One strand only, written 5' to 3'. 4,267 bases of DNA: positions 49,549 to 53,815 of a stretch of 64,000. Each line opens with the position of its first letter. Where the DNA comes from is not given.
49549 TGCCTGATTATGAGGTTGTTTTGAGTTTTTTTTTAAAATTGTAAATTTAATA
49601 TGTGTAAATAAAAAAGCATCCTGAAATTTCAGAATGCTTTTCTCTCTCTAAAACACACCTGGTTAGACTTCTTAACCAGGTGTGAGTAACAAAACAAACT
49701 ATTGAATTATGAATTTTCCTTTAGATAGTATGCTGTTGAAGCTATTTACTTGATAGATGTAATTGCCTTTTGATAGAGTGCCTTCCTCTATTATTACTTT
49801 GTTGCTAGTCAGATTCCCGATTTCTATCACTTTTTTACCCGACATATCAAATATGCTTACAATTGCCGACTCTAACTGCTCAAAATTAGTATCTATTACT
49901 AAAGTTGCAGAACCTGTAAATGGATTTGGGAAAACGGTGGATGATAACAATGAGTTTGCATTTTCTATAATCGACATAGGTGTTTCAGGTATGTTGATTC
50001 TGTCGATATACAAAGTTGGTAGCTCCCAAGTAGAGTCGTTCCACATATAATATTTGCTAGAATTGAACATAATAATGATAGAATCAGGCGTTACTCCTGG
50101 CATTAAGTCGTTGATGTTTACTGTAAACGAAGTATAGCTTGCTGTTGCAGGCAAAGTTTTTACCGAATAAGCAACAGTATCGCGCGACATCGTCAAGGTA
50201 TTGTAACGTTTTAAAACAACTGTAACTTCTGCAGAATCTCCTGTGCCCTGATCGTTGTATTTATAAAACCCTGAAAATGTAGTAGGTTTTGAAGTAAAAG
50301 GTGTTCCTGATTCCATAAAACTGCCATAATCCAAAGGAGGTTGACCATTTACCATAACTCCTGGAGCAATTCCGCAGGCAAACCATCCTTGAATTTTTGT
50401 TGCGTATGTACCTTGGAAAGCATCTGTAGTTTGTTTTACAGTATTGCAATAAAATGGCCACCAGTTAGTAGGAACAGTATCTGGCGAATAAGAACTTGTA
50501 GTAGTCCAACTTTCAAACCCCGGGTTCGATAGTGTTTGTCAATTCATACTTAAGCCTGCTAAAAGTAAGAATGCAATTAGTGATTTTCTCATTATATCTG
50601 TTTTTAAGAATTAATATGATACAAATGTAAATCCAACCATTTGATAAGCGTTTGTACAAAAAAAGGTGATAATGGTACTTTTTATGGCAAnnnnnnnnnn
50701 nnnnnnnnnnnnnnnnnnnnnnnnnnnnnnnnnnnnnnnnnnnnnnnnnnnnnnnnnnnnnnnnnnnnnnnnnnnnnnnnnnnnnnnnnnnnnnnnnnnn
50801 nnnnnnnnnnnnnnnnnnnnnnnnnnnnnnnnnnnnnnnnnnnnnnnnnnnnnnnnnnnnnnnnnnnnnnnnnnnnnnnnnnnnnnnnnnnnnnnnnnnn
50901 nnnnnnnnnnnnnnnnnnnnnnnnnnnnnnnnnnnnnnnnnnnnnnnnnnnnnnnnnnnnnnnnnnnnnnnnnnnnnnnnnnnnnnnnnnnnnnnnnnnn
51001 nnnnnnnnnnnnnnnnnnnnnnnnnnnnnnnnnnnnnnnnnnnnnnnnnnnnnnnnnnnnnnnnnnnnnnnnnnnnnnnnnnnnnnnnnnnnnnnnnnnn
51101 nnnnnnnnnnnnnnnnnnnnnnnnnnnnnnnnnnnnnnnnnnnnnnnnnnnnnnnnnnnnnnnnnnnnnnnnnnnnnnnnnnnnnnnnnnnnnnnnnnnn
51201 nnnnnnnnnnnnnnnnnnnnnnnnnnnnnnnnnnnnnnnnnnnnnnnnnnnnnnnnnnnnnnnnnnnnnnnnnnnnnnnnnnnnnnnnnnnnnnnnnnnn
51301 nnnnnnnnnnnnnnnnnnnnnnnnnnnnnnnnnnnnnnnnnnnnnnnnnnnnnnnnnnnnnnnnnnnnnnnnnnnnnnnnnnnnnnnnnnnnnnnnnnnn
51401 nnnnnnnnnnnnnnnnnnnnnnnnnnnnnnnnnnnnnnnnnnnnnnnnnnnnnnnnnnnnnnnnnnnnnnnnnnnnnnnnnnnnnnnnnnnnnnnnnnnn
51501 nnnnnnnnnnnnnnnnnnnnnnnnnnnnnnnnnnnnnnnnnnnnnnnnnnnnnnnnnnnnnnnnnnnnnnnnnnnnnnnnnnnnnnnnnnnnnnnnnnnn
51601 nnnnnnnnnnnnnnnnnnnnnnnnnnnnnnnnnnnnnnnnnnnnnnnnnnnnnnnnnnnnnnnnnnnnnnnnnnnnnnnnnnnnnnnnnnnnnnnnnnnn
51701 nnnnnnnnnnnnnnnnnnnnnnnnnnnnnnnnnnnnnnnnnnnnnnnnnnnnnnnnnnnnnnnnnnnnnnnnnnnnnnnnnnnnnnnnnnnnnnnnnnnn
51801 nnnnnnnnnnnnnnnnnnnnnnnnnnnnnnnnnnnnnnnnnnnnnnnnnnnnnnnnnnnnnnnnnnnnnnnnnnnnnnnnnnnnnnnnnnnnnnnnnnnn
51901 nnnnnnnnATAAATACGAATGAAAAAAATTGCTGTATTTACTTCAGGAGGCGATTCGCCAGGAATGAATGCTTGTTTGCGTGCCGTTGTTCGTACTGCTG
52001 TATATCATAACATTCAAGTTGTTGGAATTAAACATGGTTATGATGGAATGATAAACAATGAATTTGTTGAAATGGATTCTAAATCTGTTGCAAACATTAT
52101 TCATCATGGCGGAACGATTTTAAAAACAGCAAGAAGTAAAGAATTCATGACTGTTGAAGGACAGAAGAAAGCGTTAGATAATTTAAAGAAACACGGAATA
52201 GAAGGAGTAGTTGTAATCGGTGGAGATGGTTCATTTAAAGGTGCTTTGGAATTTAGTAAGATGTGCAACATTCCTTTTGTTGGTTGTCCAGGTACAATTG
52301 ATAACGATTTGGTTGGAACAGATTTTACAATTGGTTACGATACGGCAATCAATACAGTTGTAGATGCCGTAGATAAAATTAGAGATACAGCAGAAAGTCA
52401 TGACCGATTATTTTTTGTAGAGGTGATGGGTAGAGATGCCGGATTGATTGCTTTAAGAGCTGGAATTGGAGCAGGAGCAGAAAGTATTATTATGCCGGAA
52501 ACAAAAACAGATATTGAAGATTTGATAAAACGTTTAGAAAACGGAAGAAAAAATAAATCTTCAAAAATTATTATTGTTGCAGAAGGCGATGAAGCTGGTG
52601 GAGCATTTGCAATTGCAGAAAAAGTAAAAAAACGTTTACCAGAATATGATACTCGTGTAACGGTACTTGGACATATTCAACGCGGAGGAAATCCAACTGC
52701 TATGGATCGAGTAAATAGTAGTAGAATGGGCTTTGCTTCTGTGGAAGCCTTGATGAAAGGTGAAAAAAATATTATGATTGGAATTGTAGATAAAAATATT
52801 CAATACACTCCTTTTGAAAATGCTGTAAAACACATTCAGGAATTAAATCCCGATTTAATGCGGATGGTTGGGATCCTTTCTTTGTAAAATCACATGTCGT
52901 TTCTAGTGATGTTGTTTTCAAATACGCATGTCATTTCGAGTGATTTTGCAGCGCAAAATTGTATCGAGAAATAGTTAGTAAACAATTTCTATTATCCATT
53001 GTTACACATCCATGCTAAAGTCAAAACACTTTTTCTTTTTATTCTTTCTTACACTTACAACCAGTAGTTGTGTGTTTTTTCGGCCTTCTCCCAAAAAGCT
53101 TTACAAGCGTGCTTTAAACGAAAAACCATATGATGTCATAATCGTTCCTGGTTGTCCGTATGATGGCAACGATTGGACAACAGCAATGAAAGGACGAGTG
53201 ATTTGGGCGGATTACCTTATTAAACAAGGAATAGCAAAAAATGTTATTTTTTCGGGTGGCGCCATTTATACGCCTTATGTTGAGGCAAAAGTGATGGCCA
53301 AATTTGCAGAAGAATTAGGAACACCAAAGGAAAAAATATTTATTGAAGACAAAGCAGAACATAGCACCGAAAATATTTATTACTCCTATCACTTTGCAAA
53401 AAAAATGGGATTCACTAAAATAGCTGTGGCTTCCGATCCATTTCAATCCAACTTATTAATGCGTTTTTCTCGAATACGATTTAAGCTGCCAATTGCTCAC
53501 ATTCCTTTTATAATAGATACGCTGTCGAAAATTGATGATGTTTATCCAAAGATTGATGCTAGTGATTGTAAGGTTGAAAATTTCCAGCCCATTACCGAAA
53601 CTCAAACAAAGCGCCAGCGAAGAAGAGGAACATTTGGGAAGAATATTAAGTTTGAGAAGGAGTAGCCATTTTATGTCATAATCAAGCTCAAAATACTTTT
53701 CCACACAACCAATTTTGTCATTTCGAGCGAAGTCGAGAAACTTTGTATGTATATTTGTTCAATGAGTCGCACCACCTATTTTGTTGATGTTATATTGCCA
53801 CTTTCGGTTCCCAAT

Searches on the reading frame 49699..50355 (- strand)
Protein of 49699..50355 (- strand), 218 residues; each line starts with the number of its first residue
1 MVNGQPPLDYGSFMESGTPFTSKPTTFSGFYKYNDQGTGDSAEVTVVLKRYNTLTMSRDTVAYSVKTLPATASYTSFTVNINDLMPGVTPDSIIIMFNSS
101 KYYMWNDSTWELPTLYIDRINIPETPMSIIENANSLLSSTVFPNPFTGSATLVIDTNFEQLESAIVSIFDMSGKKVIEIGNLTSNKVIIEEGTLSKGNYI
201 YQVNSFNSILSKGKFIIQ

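Call 16: search_protein_families(library=pfam, proteins=[window:49699-50355:-], max_evalue=0.001)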
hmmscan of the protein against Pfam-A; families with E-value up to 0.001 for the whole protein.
window:49699-50355:- (218 aa): 2 families
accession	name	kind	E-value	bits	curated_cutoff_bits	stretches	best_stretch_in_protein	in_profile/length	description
PF18962.6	Por_Secre_tail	-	5.7e-09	36.6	27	1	141-217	1-75/75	Secretion system C-terminal sorting domain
PF13201.12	PCMD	-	0.00028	21.1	28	0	15-102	103-214/234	Putative carbohydrate metabolism domain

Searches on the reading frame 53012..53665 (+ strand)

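Call 3: search_protein_families(library=pfam, proteins=[window:53012-53665:+], max_evalue=0.01)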
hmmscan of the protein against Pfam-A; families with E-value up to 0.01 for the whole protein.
window:53012-53665:+ (217 aa): 1 family
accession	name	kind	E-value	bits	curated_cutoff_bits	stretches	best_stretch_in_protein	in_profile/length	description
PF02698.23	DUF218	-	4.1e-14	53.1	27.6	1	41-147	1-94/133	DUF218 domain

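Call 85: search_protein_families(library=pfam, alignment_id=A4, max_evalue=0.0001)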
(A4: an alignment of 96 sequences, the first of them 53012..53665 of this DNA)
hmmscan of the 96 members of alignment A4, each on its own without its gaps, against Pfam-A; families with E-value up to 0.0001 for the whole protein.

A. member 1, window:53012-53665:+ (217 aa): 1 family
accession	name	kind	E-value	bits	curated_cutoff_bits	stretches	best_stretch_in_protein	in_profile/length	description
PF02698.23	DUF218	-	4.1e-14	53.1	27.6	1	41-147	1-94/133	DUF218 domain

B. families by the number of members that match (of 96 scanned): 108 families (the first 25 are shown)
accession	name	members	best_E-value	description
PF00270.35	DEAD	7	1.6e-50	DEAD/DEAH box helicase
PF00271.37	Helicase_C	7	8.3e-33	Helicase conserved C-terminal domain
PF04851.21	ResIII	7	8.1e-15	Type III restriction enzyme, res subunit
PF17764.6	PriA_3primeBD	6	4.7e-28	3'DNA-binding domain (3'BD)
PF02698.23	DUF218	6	2.2e-15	DUF218 domain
PF18962.6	Por_Secre_tail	6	7.1e-14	Secretion system C-terminal sorting domain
PF18319.7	Zn_ribbon_PriA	6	1.3e-13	PriA DNA helicase Cys-rich region (CRR) domain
PF18074.6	PriA_C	6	1.2e-12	Primosomal protein N C-terminal domain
PF22590.2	Cas3-like_C_2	6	2e-06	CRISPR-associated nuclease/helicase Cas3, C-terminal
PF07228.17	SpoIIE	4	7e-22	Stage II sporulation protein E (SpoIIE)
PF13585.12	CHU_C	3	1.5e-21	CHU_C Type IX secretion signal domain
PF14870.12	PSII_BNR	3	1.2e-20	Photosynthesis system II assembly factor YCF48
PF18911.6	PKD_4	3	1.2e-19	PKD domain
PF00472.26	RF-1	3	1.8e-16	RF-1 domain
PF01520.23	Amidase_3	3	1.1e-15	N-acetylmuramoyl-L-alanine amidase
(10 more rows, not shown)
